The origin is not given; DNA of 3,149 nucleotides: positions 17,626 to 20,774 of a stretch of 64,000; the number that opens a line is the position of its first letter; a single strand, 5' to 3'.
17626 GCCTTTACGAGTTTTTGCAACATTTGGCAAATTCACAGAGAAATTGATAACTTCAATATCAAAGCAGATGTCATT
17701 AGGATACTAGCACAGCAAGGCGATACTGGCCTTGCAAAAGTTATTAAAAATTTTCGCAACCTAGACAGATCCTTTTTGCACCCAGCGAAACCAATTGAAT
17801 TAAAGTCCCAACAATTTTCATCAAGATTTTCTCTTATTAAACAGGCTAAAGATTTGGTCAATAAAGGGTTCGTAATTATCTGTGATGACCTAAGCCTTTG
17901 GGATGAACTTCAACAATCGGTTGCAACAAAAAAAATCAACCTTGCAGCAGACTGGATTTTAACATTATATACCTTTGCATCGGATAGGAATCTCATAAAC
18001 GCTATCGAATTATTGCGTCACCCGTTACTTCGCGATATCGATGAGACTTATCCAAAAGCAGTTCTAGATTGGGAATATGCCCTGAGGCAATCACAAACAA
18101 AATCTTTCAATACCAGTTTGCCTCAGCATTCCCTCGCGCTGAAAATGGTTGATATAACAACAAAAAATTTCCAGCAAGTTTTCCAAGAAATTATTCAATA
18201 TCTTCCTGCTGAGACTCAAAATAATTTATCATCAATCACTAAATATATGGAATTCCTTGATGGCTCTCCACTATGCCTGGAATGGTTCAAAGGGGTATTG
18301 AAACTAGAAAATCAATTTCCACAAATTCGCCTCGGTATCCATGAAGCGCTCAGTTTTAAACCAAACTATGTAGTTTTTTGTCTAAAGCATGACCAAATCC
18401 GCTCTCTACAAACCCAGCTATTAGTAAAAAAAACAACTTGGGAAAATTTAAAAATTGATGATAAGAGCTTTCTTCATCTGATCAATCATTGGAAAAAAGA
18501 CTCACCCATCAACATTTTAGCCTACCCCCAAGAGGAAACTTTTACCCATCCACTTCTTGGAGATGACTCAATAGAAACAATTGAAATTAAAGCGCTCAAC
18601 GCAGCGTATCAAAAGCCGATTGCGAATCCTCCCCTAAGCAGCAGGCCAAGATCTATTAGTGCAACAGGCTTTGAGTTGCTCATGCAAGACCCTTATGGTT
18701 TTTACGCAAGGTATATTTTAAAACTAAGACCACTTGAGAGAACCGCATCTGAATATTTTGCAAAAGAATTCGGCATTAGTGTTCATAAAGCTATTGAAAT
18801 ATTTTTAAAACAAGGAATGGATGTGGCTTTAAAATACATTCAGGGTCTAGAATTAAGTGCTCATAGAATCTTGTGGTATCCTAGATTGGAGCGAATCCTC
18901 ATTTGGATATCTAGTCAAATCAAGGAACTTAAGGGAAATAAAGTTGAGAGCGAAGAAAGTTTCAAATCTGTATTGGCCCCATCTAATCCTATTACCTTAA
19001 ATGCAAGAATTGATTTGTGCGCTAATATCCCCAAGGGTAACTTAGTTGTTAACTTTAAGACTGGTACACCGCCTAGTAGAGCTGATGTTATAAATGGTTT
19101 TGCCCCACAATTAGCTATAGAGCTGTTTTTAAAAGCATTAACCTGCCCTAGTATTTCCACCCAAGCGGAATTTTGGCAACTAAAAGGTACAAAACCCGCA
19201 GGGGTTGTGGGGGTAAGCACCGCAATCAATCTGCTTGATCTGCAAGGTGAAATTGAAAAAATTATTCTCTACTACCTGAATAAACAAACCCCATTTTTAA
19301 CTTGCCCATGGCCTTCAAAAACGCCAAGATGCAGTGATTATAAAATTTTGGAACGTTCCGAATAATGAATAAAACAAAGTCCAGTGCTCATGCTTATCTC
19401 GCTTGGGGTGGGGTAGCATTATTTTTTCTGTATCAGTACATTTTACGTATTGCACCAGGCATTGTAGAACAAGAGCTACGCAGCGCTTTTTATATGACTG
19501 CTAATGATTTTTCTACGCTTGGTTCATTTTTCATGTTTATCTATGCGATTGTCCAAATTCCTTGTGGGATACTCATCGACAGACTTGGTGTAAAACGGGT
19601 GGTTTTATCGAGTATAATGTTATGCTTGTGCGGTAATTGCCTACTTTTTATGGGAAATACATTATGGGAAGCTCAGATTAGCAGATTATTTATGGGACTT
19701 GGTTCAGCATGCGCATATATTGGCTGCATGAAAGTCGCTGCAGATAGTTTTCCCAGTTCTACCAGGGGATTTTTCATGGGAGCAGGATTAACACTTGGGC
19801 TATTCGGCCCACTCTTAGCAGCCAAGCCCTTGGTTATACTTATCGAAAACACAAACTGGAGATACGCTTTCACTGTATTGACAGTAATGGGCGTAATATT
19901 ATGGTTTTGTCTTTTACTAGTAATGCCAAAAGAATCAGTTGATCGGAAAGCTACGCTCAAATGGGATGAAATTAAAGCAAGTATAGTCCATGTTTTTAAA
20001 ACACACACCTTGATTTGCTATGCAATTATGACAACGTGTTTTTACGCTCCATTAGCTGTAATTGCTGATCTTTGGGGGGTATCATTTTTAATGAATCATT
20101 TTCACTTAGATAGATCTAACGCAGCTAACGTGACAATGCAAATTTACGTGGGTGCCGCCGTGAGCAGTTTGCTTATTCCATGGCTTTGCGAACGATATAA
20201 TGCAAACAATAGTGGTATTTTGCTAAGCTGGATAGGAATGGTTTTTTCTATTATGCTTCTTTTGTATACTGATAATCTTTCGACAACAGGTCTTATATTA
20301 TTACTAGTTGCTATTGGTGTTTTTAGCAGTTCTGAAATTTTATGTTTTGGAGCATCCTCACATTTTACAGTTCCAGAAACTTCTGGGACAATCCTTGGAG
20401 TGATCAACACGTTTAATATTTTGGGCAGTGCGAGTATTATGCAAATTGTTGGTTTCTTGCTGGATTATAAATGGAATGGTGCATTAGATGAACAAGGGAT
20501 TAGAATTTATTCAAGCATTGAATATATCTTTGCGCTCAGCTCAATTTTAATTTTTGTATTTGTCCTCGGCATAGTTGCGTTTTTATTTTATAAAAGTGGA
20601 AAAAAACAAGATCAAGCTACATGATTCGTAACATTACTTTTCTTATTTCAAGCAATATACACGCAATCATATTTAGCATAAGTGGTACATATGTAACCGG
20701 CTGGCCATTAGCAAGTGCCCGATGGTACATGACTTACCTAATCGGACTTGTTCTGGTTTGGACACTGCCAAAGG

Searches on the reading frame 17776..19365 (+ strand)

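Call 10: search_protein_families(library=pfam, proteins=[window:17776-19365:+], max_evalue=0.001)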
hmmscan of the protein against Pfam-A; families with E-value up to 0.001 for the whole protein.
window:17776-19365:+ (529 aa): 1 family
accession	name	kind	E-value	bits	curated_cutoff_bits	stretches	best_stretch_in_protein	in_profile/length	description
PF12705.13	PDDEXK_1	-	6.4e-09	36.5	22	1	294-448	2-164/247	PD-(D/E)XK nuclease superfamily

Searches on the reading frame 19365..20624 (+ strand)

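Call 10: search_protein_families(library=pfam, proteins=[window:19365-20624:+], max_evalue=0.001)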
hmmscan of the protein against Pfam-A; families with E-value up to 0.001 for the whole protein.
window:19365-20624:+ (419 aa): 1 family
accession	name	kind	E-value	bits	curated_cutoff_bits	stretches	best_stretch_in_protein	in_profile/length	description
PF07690.21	MFS_1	-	5.5e-42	144.4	33.4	2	20-356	5-344/347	Major Facilitator Superfamily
